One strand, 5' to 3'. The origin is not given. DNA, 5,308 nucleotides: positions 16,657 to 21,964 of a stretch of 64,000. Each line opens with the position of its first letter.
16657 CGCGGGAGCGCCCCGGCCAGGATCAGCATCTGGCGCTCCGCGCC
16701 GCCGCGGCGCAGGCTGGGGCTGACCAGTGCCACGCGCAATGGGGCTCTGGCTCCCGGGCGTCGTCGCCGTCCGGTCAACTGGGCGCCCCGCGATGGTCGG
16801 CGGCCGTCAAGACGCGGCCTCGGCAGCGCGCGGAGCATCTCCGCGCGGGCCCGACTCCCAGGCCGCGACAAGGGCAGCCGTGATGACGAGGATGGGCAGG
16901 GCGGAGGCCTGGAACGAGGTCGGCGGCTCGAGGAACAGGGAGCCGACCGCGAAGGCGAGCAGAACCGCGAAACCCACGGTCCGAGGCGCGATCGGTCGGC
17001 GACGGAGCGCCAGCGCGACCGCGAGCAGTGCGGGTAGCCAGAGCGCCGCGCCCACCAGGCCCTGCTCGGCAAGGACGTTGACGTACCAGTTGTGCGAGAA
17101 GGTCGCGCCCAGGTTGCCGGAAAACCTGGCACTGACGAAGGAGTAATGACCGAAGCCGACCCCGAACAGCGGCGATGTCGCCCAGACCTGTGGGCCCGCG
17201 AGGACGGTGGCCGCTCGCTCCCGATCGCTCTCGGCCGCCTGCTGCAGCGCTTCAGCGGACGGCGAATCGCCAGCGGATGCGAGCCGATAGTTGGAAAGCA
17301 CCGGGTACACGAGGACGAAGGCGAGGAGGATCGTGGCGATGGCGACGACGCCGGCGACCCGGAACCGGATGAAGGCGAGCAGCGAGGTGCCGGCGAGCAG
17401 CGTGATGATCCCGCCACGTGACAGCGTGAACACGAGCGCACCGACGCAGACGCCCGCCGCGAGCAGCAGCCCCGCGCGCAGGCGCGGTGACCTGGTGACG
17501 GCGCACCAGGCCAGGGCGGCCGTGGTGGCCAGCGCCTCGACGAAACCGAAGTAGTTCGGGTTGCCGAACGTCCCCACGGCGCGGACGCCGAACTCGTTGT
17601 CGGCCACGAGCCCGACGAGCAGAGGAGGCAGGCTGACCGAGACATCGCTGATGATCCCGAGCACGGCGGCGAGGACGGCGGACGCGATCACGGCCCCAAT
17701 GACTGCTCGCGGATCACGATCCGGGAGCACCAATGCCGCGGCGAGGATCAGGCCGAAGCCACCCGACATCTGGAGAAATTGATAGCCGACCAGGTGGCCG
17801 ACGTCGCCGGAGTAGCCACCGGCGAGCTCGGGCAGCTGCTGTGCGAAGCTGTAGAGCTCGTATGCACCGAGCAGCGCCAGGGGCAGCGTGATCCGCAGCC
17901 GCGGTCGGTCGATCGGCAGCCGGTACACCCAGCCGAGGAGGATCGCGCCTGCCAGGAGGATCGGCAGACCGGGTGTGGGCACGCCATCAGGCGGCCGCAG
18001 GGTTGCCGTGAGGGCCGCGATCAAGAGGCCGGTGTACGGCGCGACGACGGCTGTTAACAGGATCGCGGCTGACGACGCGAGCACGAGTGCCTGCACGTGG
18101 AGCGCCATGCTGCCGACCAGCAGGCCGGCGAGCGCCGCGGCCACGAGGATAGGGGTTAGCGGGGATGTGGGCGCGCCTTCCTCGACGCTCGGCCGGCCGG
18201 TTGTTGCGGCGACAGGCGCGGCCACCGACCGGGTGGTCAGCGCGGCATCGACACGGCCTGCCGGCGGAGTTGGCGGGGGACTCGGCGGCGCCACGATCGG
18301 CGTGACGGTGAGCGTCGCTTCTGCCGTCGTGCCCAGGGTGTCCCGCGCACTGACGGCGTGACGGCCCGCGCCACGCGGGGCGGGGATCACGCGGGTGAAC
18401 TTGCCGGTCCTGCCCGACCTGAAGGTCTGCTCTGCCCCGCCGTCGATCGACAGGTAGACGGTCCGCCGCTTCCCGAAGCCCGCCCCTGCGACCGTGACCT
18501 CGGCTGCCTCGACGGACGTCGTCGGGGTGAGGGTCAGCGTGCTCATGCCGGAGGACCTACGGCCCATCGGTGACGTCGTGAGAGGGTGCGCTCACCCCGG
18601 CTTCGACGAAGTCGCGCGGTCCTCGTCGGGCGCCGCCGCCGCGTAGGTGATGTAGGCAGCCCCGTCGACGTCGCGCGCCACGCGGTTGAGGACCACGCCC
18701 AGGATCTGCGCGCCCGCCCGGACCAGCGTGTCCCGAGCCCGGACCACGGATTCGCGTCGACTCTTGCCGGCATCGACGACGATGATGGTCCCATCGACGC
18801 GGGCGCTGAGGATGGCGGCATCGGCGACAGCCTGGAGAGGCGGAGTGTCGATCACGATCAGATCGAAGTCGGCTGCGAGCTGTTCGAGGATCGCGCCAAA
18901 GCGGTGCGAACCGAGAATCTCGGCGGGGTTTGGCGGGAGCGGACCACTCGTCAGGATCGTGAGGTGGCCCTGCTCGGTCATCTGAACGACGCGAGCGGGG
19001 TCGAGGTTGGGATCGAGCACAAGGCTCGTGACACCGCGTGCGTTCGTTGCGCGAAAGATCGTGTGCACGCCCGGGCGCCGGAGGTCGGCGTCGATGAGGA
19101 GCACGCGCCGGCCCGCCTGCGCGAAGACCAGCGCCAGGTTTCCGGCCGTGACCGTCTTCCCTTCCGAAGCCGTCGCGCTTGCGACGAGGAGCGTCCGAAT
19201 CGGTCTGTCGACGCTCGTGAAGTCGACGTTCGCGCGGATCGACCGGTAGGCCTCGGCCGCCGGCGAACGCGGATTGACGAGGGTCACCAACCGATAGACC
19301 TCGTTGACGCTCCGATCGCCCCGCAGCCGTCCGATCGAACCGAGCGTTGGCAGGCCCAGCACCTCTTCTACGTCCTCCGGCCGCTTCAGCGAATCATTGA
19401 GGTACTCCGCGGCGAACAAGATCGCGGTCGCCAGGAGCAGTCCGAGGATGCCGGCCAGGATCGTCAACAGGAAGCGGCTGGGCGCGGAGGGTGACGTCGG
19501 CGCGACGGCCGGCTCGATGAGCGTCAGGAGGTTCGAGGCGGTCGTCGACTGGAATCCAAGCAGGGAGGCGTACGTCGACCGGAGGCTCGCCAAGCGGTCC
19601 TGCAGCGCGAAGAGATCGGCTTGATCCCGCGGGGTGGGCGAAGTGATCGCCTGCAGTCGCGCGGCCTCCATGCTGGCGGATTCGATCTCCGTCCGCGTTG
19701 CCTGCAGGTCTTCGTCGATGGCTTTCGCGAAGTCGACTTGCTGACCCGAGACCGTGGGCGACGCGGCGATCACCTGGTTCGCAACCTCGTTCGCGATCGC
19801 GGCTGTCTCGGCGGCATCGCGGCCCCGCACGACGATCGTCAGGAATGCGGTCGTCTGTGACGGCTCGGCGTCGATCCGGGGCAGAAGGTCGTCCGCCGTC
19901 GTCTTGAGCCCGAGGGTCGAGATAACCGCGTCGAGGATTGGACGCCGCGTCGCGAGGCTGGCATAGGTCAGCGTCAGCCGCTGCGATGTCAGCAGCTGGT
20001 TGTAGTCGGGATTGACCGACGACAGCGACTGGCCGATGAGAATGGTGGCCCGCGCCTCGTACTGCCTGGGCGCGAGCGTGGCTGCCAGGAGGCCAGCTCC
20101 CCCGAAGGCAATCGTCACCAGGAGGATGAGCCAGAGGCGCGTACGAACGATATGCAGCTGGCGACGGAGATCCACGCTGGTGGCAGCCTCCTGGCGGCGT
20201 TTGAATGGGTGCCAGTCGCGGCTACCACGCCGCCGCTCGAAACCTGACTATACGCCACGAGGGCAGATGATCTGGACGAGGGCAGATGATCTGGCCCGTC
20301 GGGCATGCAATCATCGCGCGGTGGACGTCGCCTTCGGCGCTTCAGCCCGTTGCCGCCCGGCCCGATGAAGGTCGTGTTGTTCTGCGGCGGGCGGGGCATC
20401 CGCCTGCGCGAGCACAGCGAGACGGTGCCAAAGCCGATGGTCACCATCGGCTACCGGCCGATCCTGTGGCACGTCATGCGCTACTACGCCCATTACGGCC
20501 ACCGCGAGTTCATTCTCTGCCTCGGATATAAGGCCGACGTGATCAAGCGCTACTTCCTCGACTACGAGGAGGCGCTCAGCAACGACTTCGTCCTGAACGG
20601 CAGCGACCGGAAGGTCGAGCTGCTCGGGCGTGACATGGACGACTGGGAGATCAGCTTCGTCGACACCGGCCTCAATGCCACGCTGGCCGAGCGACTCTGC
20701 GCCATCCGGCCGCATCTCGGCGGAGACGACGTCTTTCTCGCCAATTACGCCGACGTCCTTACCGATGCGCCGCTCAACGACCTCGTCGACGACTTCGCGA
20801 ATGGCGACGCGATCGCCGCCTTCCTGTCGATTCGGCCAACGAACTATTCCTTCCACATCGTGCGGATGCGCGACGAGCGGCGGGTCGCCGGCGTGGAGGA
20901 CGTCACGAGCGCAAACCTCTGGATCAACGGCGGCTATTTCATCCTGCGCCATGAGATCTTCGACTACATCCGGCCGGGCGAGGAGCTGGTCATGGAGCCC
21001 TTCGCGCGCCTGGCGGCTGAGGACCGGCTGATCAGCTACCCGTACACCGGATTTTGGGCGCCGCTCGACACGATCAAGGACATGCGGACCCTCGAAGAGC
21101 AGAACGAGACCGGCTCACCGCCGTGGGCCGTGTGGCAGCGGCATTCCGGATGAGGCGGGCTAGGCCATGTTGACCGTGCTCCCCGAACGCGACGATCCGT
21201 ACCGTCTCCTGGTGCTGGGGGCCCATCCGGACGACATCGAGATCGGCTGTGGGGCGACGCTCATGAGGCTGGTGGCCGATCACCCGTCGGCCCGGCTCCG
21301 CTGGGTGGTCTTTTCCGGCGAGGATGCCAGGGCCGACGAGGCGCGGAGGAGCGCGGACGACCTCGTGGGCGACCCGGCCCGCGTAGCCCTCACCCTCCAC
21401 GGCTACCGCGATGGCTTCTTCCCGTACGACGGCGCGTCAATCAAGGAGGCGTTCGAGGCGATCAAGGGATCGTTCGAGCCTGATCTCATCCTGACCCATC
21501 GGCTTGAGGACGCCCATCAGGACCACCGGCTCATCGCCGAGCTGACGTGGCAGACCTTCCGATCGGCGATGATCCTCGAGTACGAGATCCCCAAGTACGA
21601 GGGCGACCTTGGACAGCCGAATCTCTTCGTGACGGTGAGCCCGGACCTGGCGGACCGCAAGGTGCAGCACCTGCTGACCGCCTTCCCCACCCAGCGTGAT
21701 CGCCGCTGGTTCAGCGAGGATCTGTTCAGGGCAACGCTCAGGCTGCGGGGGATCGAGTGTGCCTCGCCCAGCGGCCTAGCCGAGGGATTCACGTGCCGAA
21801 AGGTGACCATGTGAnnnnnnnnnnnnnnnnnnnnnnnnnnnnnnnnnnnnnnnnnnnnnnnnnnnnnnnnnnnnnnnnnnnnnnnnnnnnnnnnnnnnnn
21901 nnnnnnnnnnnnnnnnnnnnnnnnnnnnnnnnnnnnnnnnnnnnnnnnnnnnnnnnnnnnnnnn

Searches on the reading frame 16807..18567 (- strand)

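Call 16: search_protein_families(library=pfam, proteins=[window:16807-18567:-], max_evalue=0.0001)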
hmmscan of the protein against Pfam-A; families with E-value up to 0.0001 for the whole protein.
window:16807-18567:- (586 aa): 1 family
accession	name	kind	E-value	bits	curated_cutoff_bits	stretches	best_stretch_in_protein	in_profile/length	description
PF04932.20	Wzy_C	-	5.4e-15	55.9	31.7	1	371-511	3-149/149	O-Antigen ligase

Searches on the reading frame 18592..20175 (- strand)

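Call 16: search_protein_families(library=pfam, proteins=[window:18592-20175:-], max_evalue=0.0001)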
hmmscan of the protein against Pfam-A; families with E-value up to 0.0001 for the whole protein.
window:18592-20175:- (527 aa): 4 families
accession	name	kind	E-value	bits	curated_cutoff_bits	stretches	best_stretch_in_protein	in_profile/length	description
PF02706.20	Wzz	-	1e-09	39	25.5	1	1-87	3-90/91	Chain length determinant protein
PF10609.15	ParA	-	3.6e-09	36.8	27.1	1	328-497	5-173/246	NUBPL iron-transfer P-loop NTPase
PF13614.12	AAA_31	-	8.6e-09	36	27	1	339-469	14-149/177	AAA domain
PF01656.29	CbiA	-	1e-08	35.6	25.4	1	330-502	2-86/125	CobQ/CobB/MinD/ParA nucleotide binding domain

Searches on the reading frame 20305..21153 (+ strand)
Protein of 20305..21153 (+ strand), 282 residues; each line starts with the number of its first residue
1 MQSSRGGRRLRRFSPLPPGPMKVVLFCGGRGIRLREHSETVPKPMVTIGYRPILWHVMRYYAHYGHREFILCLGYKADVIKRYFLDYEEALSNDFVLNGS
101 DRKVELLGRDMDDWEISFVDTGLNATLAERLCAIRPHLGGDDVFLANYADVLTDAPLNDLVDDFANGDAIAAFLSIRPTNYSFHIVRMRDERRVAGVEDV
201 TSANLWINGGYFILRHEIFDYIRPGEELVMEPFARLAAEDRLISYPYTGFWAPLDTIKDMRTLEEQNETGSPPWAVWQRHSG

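Call 16: search_protein_families(library=pfam, proteins=[window:20305-21153:+], max_evalue=0.0001)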
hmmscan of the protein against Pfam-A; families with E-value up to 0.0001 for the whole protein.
window:20305-21153:+ (282 aa): 1 family
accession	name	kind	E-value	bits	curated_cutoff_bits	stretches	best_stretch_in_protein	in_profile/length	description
PF00483.29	NTP_transferase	-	3.2e-07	30.6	21.2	1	23-222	2-188/245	Nucleotidyl transferase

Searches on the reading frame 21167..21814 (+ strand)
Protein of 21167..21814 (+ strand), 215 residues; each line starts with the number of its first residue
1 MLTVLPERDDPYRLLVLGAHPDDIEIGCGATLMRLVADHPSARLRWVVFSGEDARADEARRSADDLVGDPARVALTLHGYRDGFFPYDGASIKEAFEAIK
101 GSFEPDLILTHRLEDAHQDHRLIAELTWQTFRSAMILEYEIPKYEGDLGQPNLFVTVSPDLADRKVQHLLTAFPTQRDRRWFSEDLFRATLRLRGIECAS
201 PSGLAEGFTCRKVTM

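Call 16: search_protein_families(library=pfam, proteins=[window:21167-21814:+], max_evalue=0.0001)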
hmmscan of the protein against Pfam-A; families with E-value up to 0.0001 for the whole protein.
window:21167-21814:+ (215 aa): 1 family
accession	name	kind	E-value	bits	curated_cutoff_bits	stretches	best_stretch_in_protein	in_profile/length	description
PF02585.22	PIG-L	-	3.7e-15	57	28.2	1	15-129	1-127/129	GlcNAc-PI de-N-acetylase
